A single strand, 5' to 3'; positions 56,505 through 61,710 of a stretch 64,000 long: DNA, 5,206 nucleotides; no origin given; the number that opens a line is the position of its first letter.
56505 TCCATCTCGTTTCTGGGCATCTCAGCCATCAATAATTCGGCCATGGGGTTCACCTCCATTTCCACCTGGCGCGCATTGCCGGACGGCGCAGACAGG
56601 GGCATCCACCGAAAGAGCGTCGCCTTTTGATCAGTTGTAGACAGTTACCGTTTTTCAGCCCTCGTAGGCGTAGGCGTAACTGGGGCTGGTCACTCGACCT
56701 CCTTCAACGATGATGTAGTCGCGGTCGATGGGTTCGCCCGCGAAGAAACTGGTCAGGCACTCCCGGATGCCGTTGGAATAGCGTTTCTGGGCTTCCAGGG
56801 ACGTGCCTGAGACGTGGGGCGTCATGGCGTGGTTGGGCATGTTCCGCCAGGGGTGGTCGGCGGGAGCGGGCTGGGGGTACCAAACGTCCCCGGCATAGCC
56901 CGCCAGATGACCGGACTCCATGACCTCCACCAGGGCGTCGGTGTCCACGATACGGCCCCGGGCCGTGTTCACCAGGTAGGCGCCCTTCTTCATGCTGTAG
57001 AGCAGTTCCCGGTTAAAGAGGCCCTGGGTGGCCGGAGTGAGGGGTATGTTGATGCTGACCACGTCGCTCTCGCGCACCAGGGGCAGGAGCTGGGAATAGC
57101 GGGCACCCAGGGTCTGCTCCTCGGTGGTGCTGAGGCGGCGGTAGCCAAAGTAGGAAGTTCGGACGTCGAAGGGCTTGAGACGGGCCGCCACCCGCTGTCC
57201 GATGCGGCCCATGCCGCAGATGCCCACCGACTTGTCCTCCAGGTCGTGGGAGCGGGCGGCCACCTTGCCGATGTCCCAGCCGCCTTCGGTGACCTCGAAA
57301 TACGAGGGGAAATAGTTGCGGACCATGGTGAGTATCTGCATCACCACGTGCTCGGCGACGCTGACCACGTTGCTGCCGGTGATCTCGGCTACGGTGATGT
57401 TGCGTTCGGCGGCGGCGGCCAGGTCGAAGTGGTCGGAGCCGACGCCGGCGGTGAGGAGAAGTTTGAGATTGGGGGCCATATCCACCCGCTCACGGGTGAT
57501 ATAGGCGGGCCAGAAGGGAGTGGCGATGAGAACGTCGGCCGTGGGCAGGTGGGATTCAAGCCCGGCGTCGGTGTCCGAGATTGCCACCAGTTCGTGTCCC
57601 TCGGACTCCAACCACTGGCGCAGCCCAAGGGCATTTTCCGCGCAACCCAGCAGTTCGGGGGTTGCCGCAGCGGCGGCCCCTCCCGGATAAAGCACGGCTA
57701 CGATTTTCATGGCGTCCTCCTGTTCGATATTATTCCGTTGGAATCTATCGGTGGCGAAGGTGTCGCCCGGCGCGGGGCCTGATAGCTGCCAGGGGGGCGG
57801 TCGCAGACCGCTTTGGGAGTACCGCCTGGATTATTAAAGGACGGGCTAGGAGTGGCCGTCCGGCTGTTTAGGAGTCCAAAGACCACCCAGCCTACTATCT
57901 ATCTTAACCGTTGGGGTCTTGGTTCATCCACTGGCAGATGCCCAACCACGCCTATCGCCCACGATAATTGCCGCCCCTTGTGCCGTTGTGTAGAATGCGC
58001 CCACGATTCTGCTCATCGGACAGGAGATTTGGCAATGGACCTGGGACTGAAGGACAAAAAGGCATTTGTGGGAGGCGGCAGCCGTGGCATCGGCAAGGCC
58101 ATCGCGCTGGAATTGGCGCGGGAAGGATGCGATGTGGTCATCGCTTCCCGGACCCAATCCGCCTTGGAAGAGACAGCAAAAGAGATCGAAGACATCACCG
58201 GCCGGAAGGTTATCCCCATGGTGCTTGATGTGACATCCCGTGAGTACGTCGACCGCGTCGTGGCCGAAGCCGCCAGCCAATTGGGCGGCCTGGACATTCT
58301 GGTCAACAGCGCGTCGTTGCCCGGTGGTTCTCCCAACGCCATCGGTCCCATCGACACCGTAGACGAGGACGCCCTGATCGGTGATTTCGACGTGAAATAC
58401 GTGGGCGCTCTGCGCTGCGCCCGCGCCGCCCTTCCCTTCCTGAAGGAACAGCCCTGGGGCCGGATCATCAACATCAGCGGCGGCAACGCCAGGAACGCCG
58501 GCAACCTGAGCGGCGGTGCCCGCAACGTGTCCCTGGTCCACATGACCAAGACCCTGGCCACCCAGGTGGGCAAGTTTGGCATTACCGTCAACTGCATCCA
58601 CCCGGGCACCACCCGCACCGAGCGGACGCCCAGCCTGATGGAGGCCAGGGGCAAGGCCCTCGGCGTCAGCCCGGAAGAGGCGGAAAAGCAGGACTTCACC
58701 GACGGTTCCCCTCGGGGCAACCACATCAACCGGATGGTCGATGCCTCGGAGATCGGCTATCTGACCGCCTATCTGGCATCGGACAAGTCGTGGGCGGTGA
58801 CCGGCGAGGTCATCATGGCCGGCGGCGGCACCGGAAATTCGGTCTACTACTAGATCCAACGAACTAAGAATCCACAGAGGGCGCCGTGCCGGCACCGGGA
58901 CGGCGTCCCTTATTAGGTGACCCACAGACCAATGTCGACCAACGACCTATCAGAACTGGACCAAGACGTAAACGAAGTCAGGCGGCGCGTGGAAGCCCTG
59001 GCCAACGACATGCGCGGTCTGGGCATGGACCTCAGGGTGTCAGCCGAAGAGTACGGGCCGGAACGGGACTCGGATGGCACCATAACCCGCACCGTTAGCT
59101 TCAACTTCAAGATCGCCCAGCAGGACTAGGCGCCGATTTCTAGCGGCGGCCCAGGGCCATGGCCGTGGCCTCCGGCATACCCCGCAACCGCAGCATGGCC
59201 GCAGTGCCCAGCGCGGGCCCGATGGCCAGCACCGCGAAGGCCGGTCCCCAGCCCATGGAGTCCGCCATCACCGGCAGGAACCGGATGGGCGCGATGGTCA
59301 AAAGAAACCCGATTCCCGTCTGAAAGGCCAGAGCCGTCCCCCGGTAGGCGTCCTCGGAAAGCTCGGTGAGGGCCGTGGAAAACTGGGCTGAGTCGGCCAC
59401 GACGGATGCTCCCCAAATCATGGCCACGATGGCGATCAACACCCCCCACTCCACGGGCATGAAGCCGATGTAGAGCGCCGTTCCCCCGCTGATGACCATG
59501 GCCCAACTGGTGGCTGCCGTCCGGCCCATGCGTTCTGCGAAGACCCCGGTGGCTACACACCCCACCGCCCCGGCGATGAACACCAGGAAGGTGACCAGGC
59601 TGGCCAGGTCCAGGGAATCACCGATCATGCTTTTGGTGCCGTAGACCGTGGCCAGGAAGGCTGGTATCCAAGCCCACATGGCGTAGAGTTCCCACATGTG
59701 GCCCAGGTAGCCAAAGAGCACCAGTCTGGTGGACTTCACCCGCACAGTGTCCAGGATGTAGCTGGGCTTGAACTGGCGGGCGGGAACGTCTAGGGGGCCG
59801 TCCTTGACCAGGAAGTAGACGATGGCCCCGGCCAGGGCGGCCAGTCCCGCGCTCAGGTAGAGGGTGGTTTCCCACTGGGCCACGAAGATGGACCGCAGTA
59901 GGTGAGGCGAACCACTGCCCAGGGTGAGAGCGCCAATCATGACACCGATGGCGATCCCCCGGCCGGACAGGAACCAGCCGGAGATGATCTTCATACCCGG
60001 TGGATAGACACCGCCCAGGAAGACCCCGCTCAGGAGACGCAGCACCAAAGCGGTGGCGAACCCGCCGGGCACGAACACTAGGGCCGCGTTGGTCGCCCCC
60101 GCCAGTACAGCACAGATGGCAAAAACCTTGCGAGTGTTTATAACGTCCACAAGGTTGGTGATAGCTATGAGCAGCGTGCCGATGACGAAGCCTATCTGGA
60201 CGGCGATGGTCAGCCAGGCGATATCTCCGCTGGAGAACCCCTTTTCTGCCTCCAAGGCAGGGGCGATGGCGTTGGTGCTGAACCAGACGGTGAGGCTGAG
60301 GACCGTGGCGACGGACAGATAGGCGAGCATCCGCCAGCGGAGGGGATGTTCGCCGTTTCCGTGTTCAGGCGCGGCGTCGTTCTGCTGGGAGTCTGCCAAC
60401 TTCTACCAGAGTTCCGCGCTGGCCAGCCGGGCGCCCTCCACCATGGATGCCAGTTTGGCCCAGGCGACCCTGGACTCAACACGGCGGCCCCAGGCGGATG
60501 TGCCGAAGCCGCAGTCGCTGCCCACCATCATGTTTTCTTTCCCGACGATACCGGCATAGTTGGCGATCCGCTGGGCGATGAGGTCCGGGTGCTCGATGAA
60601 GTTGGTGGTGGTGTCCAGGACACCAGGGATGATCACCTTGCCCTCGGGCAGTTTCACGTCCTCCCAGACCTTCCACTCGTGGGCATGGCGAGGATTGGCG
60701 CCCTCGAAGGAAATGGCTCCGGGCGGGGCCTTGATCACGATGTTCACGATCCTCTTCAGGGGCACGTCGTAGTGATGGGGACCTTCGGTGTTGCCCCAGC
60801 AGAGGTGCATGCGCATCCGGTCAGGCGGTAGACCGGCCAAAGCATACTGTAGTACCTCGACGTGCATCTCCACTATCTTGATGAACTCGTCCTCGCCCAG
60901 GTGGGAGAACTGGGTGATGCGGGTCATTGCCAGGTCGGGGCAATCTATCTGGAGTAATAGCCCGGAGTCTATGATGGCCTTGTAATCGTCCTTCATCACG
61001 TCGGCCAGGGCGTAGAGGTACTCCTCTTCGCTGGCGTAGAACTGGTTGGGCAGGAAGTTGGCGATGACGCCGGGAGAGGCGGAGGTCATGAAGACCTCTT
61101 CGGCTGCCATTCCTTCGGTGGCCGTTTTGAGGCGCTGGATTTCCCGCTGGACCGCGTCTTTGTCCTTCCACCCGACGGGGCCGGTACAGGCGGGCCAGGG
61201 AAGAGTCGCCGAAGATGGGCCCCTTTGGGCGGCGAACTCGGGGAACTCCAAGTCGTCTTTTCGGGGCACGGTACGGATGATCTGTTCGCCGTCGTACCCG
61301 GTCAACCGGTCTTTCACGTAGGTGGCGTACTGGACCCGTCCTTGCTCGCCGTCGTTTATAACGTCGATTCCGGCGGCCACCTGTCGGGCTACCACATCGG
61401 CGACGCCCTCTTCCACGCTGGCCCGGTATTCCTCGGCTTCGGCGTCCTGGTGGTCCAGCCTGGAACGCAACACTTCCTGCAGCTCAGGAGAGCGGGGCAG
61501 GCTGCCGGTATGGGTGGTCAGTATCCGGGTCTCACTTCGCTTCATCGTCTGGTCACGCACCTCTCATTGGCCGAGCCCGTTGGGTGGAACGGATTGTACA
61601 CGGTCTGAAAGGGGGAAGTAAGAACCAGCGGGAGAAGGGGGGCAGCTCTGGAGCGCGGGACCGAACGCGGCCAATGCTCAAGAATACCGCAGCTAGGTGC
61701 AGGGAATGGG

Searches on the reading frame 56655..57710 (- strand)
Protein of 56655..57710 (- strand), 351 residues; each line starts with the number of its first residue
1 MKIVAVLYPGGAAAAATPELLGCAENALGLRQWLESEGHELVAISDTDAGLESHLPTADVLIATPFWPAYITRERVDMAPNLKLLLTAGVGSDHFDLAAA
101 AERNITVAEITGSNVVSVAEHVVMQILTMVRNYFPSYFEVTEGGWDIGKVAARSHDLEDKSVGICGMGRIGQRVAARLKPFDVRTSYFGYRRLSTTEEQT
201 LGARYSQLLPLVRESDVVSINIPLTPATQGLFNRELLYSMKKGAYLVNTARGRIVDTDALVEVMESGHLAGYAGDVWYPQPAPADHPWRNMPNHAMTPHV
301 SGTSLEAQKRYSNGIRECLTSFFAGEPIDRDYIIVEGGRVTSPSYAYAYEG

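Call 26: search_protein_families(library=pfam, proteins=[window:56655-57710:-], max_evalue=0.00001)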
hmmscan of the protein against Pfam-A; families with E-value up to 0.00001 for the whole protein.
window:56655-57710:- (351 aa): 2 families
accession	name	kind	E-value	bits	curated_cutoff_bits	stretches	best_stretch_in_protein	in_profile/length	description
PF02826.25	2-Hacid_dh_C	-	1e-53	181.8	25.1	1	124-301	2-178/178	D-isomer specific 2-hydroxyacid dehydrogenase, NAD binding domain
PF00389.36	2-Hacid_dh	-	3.3e-16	59.6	24.6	1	50-328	32-129/134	D-isomer specific 2-hydroxyacid dehydrogenase, catalytic domain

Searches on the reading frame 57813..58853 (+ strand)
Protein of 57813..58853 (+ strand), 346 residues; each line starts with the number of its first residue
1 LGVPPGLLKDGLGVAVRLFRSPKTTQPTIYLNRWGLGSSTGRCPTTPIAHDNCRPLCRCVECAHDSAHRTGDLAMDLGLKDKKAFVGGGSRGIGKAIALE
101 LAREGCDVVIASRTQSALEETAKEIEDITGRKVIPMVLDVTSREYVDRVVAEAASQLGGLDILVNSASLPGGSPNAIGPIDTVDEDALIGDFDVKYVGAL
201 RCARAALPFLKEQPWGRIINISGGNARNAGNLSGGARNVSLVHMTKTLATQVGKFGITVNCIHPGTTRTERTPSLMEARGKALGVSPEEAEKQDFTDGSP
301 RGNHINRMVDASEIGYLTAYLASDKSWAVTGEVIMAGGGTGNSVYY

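Call 26: search_protein_families(library=pfam, proteins=[window:57813-58853:+], max_evalue=0.00001)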
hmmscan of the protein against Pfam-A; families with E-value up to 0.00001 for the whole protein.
window:57813-58853:+ (346 aa): 2 families
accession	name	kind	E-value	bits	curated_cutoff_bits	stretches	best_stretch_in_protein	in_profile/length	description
PF13561.12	adh_short_C2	-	8e-41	140.6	27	1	91-339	6-234/236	Enoyl-(Acyl carrier protein) reductase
PF00106.31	adh_short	-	2.5e-40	138.5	26.6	1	82-277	1-192/195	short chain dehydrogenase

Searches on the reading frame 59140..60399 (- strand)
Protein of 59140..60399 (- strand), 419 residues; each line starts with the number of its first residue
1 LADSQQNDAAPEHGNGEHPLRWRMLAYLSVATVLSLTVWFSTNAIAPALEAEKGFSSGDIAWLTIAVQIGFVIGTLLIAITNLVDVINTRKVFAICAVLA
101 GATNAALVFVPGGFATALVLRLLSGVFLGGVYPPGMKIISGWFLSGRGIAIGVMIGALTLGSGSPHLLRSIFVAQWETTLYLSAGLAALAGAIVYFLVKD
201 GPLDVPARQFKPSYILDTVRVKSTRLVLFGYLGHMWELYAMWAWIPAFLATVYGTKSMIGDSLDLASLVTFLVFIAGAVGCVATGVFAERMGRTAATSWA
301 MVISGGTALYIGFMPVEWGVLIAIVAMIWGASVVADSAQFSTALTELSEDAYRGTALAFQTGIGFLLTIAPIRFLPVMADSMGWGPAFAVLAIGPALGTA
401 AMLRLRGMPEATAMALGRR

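Call 26: search_protein_families(library=pfam, proteins=[window:59140-60399:-], max_evalue=0.00001)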
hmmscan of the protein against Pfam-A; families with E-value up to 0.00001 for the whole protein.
window:59140-60399:- (419 aa): 1 family
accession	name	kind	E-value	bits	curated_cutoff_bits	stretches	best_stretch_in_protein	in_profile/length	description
PF07690.21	MFS_1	-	8e-27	94.5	33.4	1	28-366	1-341/347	Major Facilitator Superfamily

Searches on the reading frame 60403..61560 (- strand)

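Call 26: search_protein_families(library=pfam, proteins=[window:60403-61560:-], max_evalue=0.00001)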
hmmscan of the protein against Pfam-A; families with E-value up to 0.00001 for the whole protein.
window:60403-61560:- (385 aa): 1 family
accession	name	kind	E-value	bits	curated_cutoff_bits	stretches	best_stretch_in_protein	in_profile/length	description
PF01717.24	Meth_synt_2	-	2.4e-14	53.8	21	1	14-89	2-76/324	Cobalamin-independent synthase, Catalytic domain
